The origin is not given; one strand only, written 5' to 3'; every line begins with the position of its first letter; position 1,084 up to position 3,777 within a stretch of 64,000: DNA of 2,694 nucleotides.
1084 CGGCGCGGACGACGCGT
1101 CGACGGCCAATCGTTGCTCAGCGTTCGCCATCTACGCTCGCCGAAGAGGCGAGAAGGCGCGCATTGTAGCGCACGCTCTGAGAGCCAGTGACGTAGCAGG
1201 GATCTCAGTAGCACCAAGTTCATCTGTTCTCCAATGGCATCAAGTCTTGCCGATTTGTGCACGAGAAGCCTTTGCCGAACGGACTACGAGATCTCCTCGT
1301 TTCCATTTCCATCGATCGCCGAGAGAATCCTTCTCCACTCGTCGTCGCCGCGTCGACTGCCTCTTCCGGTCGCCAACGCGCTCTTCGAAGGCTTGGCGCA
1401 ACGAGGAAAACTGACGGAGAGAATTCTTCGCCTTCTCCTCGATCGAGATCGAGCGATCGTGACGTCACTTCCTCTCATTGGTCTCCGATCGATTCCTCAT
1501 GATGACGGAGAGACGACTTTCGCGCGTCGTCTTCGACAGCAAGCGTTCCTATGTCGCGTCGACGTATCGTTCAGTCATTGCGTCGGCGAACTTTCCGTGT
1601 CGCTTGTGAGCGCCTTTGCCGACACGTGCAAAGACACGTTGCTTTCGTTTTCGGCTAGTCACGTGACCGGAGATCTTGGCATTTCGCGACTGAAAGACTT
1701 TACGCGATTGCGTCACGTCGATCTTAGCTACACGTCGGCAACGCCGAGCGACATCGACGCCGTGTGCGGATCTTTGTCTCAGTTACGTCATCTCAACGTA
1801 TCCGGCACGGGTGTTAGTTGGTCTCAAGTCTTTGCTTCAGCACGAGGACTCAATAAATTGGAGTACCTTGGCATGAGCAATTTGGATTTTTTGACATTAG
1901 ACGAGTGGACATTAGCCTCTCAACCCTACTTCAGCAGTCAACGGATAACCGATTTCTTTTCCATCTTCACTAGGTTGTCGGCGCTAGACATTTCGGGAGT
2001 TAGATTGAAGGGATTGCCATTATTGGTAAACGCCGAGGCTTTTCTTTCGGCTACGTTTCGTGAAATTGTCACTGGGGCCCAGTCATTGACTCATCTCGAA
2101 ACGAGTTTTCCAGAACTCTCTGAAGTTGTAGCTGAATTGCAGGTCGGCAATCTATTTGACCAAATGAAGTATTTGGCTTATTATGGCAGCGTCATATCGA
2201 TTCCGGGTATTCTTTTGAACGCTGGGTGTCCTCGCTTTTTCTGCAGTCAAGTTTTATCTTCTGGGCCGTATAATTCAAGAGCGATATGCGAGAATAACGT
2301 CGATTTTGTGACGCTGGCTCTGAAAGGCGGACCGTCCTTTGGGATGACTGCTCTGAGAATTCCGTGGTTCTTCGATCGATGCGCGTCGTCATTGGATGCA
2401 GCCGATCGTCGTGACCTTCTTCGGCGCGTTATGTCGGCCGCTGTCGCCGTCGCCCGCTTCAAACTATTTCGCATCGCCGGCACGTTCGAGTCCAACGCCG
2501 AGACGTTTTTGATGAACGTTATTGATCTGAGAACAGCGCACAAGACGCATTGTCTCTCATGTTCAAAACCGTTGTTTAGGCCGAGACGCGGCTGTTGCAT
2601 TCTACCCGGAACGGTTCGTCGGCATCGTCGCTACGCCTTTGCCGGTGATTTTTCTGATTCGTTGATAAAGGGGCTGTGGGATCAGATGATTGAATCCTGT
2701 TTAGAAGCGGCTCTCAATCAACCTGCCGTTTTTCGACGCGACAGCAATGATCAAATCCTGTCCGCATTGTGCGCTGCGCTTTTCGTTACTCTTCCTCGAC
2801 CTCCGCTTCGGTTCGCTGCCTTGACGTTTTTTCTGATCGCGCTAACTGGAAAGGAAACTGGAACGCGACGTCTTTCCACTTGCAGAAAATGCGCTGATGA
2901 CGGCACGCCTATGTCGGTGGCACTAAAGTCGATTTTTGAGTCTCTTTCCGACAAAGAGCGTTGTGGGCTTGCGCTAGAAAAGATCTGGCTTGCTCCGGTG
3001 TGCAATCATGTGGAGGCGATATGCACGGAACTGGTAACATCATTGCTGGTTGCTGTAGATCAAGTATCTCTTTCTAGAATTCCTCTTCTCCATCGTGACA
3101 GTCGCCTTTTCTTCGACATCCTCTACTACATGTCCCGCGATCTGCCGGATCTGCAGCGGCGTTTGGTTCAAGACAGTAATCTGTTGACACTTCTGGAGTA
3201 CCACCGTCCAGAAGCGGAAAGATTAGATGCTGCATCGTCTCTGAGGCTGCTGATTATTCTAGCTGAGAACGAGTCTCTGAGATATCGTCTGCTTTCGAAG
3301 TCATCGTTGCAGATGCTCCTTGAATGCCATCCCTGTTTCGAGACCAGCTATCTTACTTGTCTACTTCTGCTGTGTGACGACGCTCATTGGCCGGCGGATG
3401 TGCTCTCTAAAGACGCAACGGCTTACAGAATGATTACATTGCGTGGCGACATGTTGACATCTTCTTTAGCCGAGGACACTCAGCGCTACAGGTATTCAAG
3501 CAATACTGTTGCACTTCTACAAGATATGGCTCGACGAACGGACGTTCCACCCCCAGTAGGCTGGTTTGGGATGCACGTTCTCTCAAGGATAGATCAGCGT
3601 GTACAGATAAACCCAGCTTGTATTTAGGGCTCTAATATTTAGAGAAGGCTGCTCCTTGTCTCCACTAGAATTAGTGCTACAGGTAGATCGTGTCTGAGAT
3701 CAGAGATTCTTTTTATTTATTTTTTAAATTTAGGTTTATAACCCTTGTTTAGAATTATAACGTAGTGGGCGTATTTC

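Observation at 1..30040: Co-amplified array of convergent ZYG11-like and NHL-BTB genes with a ~9.8-kb higher-order repeat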

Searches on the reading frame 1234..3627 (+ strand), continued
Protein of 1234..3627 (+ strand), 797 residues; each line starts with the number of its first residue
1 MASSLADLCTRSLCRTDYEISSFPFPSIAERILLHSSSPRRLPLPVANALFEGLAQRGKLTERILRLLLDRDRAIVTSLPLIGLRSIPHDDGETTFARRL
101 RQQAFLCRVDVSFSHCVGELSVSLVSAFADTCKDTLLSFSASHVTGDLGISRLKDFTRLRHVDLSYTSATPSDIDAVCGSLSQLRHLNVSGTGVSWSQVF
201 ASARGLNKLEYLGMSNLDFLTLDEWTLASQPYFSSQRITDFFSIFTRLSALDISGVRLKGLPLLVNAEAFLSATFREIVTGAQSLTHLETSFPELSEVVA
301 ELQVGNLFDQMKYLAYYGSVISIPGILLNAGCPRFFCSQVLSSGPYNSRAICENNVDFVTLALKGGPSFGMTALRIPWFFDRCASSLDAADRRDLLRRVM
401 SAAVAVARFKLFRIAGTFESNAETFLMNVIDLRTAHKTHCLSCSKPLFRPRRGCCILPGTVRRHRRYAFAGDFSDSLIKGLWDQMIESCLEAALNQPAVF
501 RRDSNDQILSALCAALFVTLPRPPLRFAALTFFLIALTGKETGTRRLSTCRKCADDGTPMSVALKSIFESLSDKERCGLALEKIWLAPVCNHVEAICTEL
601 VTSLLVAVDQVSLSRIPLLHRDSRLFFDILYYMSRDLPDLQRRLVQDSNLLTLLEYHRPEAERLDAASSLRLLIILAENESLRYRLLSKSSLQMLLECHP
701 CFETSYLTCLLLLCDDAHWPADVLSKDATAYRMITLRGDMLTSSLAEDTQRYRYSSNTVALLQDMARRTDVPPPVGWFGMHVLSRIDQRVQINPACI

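Call 45: search_solved_structures(query=A2, max_evalue=0.001, show_alignments=0)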
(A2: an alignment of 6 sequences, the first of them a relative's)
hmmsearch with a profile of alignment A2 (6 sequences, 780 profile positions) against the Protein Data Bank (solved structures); distinct sequences matched with E-value up to 0.001: 46.
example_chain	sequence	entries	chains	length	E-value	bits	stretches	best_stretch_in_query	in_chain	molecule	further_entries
9lk2_A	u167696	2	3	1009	1.6e-32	115.9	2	487-766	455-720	Protein zyg-11 homolog B,Green fluorescent protein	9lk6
9bid_A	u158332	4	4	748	2e-31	112.2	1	487-766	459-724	Protein zyg-11 homolog B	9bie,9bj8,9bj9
7ep3_A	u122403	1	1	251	3.6e-31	111.4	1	527-775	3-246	Protein zer-1 homolog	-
7xyt_A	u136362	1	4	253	9.6e-31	110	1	529-775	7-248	Protein zer-1 homolog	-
7xys_A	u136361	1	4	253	9.9e-31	110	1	529-775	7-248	Protein zer-1 homolog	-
7ep4_B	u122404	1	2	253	1e-30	109.9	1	529-775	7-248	Protein zer-1 homolog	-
7ep5_A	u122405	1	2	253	1.1e-30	109.9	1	529-775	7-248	Protein zer-1 homolog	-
7xyu_B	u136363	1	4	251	1.4e-30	109.4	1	529-775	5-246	Protein zer-1 homolog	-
9uyb_A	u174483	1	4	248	3.5e-30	108.2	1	530-774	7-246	Protein zer-1 homolog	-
7ep2_A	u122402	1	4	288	1.6e-29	106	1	494-766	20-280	Protein zyg-11 homolog B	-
7ep0_A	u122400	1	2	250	5.1e-28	101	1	521-766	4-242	Protein zyg-11 homolog B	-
7xyw_B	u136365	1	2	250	7e-27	97.2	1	526-766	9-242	Protein zyg-11 homolog B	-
7xyv_A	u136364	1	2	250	7e-27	97.2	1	526-766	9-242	Protein zyg-11 homolog B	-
7xyx_B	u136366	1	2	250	7.1e-27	97.2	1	526-766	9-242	Protein zyg-11 homolog B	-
7ep1_A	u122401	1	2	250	7.1e-27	97.2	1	526-766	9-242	Protein zyg-11 homolog B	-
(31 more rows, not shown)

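Call 73: list_cluster_members(proteins=[P0131, P0135, P0136, P0137, P0138, P0140, P0142, P0143, P0146, P0148])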
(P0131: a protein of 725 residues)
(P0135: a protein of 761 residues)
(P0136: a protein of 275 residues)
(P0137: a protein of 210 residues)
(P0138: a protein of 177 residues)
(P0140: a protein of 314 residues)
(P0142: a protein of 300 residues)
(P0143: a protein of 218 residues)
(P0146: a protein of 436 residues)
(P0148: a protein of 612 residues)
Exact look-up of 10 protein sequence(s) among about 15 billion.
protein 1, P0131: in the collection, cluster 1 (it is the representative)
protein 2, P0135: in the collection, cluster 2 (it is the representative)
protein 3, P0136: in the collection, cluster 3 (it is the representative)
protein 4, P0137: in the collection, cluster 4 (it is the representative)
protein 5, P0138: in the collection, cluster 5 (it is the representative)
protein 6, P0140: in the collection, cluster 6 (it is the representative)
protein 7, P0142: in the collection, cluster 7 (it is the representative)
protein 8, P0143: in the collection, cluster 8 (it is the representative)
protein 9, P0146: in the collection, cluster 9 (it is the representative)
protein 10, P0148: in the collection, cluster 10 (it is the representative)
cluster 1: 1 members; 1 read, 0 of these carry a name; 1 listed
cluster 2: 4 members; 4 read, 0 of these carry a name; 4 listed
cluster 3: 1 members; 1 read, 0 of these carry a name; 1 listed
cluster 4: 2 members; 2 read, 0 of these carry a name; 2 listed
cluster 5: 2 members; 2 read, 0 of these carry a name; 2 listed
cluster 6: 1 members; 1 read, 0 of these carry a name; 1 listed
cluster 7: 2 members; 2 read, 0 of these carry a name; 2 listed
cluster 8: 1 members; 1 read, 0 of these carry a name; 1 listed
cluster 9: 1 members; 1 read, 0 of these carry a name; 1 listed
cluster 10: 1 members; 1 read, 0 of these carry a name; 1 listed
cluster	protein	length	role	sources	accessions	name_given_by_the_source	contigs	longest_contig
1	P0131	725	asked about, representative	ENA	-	-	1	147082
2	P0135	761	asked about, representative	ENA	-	-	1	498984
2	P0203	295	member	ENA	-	-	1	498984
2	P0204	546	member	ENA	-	-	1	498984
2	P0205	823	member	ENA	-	-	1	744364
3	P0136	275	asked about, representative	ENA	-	-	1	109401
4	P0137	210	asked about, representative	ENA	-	-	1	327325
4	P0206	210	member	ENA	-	-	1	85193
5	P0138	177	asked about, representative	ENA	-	-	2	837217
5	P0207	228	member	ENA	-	-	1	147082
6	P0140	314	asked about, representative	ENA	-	-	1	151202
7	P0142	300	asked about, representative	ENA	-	-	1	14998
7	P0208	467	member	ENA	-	-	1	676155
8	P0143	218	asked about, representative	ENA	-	-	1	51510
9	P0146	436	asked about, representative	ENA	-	-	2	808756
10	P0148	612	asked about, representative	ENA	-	-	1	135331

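Call 74: predict_structure(alignment_id=A3)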
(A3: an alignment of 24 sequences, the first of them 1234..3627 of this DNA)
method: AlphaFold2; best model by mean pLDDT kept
length: 797 residues; sequences in the alignment: 24
mean_pLDDT: 78.6   pTM: 0.79
mean pLDDT of the five models: 78.6, 77.1, 75.3, 75.1, 74.3
residues with pLDDT >= 90: 209; 70-90: 402; 50-70: 123; < 50: 63
segments of 3 or more residues with pLDDT < 50: 343-351, 414-419, 449-466, 542-544, 554-556, 659-662, 788-797
pLDDT, mean of each block of 10 residues (from residue 1): 75 83 82 80 90 88 87 90 79 82 92 89 91 94 91 94 94 94 95 91 93 92 73 74 94 83 64 92 94 91 92 86 77 71 45 70 78 75 72 87 89 53 82 65 53 30 45 83 88 72 60 73 79 77 47 57 81 88 85 81 63 63 82 90 85 66 63 91 87 80 87 82 86 68 60 78 89 89 67 34
secondary structure, 60 per line:
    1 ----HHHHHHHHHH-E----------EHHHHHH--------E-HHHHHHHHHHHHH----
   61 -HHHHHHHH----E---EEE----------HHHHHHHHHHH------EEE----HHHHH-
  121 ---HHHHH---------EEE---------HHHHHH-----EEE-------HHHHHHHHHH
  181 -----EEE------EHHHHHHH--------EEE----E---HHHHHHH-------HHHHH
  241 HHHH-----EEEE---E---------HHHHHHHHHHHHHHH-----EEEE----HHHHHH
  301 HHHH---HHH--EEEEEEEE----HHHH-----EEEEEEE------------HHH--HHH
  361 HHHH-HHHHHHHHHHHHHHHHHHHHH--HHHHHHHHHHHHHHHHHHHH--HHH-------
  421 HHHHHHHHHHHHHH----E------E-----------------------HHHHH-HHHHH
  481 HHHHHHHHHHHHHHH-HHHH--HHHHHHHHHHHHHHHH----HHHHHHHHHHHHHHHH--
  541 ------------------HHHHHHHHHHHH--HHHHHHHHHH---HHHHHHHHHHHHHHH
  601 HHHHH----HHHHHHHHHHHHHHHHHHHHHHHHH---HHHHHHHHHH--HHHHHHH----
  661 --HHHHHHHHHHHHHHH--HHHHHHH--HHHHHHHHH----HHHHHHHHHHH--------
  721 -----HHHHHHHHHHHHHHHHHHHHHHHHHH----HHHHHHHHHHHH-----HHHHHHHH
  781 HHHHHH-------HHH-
elements in order (helices of 4 or more, strands of 3 or more residues): H5-14 H28-33 H44-56 H62-69 E78-80 H91-101 E108-110 H115-119 H124-128 E138-140 H150-155 E161-163 H171-180 E186-188 H196-202 E211-213 H222-228 H236-244 E250-253 H267-281 E287-290 H295-304 E313-320 H325-328 E334-340 H358-364 H366-386 H389-408 H421-434 H470-474 H476-495 H497-500 H503-518 H523-538 H559-570 H573-582 H586-605 H610-634 H638-647 H650-656 H663-677 H680-686 H689-697 H702-712 H726-751 H756-767 H773-786

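Call 76: fold_search(model_id=the predicted structure, library=pdb)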
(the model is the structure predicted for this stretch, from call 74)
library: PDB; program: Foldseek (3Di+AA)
matches with E <= 10: 752; with E <= 0.001: 3
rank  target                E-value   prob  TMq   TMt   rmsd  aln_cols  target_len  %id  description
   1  9lk2_A                4.4e-09  1.00  0.51  0.55   8.9       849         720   14  monomeric ZYG11B-EloB-EloC + substrate peptide GYIND (released 2026-03-18)
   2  6wcq_B                3.8e-04  1.00  0.24  0.47   7.1       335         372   12  Structure of a substrate-bound DQC ubiquitin ligase (released 2020-08-19)
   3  4k17_B                3.8e-04  1.00  0.28  0.32  10.8       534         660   15  Crystal Structure of mouse CARMIL residues 1-668 (released 2013-10-09)
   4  4k17_D                1.1e-03  1.00  0.26  0.31  11.6       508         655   14  Crystal Structure of mouse CARMIL residues 1-668 (released 2013-10-09)
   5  6w66_B                1.2e-03  1.00  0.24  0.46   6.8       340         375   12  The structure of the F64A, S172A mutant Keap1-BTB domain in complex with SKP1-FBXL17 (released 2020-08-19)
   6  4rv1_C                1.3e-03  1.00  0.24  0.39  12.8       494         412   11  Crystal Structure of Engineered Protein. Northeast Structural Genomics Consortium (NESG) Target OR497. (released 2014-12-10)
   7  2p1q_B                1.4e-03  1.00  0.21  0.27  10.6       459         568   11  Mechanism of Auxin Perception by the TIR1 ubiquitin ligase (released 2007-04-10)
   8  4rv1_D                1.9e-03  1.00  0.20  0.31  12.9       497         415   13  Crystal Structure of Engineered Protein. Northeast Structural Genomics Consortium (NESG) Target OR497. (released 2014-12-10)
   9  3tsr_E                2.2e-03  1.00  0.26  0.42   7.1       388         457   15  X-ray structure of mouse ribonuclease inhibitor complexed with mouse ribonuclease 1 (released 2012-09-19)
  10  9xrl_7                2.6e-03  1.00  0.20  0.17  14.6       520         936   14  Structure of mouse cytoplasmic lattice (CPL) repeating unit (released 2026-03-18)
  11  4k17_A                2.9e-03  1.00  0.27  0.31  12.8       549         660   13  Crystal Structure of mouse CARMIL residues 1-668 (released 2013-10-09)
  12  4rv1_F                3.1e-03  1.00  0.23  0.40  13.0       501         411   12  Crystal Structure of Engineered Protein. Northeast Structural Genomics Consortium (NESG) Target OR497. (released 2014-12-10)
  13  9j7j                  4.2e-03  1.00  0.23  0.46   6.8       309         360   14  The crystal structure of RipG4 LRR domain (released 2025-09-03)
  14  3ogk_B                4.2e-03  1.00  0.22  0.29   7.1       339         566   14  Structure of COI1-ASK1 in complex with coronatine and an incomplete JAZ1 degron (released 2010-10-13)
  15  4rv1_B                4.3e-03  1.00  0.23  0.39  12.7       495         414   11  Crystal Structure of Engineered Protein. Northeast Structural Genomics Consortium (NESG) Target OR497. (released 2014-12-10)
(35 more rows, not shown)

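Call 77: find_encoding_contigs(protein=P0129, flank=10000, max_places=1)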
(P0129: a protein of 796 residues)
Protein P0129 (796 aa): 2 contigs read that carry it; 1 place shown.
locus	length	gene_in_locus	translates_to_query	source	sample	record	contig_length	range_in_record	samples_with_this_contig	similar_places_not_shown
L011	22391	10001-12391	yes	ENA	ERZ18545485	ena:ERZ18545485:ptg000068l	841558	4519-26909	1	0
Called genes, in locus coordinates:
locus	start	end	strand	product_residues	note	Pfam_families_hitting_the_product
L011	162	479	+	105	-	-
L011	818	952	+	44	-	-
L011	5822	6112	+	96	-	-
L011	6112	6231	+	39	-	-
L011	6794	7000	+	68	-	-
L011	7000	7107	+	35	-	-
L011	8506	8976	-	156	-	PF00176:SNF2-rel_dom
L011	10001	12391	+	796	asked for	PF25013:LRR_Zer-1 (faint)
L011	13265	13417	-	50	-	-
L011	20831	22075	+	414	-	PF01347:TPR_Vitellogenin (weak), PF13646:HEAT_2 (weak)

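Call 78: find_encoding_contigs(protein=P0134, flank=10000, max_places=1)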
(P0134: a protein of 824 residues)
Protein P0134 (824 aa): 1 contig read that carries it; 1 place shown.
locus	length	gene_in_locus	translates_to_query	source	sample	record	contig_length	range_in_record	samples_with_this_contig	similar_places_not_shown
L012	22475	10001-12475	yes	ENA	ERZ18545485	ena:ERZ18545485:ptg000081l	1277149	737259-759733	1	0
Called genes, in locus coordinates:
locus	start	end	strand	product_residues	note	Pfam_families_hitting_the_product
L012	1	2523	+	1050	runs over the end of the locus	-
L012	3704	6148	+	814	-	-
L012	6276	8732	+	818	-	PF25013:LRR_Zer-1 (faint)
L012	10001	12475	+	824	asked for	-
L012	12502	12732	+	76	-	-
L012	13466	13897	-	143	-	-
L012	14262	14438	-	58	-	-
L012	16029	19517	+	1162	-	PF13418:Beta-prop_TYW4 (faint), PF24981:Beta-prop_ATRN-LZTR1, PF13415:Beta-prop_FBX42, PF24681:Kelch_KLHDC2_KLHL20_DRC7, PF07699:Ephrin_rec_like, PF00069:Pkinase, PF07714:PK_Tyr_Ser-Thr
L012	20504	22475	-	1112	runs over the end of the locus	PF01344:Kelch_1 (faint), PF24981:Beta-prop_ATRN-LZTR1 (faint), PF24681:Kelch_KLHDC2_KLHL20_DRC7, PF13415:Beta-prop_FBX42 (weak), PF07699:Ephrin_rec_like (weak), PF00069:Pkinase, PF07714:PK_Tyr_Ser-Thr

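Call 79: find_encoding_contigs(protein=P0133, flank=10000, max_places=1)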
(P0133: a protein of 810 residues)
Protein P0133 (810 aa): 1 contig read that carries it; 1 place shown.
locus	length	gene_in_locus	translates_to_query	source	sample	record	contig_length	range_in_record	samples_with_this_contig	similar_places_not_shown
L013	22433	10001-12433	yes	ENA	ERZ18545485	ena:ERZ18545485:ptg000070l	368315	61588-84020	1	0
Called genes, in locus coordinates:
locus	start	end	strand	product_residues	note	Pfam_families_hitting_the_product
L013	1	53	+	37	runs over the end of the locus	-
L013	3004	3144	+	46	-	-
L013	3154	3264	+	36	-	-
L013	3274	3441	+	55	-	-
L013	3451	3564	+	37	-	-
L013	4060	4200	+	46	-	-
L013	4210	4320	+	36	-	-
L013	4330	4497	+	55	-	-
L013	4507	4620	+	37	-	-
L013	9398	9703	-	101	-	-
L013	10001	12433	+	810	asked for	-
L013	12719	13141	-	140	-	-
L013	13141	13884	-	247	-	-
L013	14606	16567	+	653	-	-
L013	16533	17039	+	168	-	-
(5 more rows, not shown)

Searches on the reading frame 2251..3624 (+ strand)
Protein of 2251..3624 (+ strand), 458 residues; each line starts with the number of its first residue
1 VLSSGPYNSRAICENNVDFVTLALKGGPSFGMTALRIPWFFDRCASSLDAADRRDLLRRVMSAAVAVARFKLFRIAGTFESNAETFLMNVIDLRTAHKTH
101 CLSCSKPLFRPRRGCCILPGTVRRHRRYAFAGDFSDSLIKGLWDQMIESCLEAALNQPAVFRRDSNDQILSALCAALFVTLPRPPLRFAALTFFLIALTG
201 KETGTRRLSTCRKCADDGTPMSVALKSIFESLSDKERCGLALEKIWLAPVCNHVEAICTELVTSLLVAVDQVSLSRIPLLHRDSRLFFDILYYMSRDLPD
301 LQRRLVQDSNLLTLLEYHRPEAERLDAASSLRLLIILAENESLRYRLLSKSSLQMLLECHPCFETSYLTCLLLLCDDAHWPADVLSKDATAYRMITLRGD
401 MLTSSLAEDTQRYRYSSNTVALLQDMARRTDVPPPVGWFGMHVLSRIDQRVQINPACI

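Call 19: search_protein_families(library=pfam, proteins=[window:2251-3624:+], max_evalue=10)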
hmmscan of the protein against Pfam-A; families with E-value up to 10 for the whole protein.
window:2251-3624:+ (458 aa): 2 families
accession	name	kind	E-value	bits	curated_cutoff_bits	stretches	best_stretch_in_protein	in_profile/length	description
PF22029.2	PhyR_sigma2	-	0.075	13.5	27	1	144-168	23-47/55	Sigma2 domain of PhyR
PF12397.13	U3snoRNP10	-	0.096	13.5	34.4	1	328-413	23-103/116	U3 small nucleolar RNA-associated protein 10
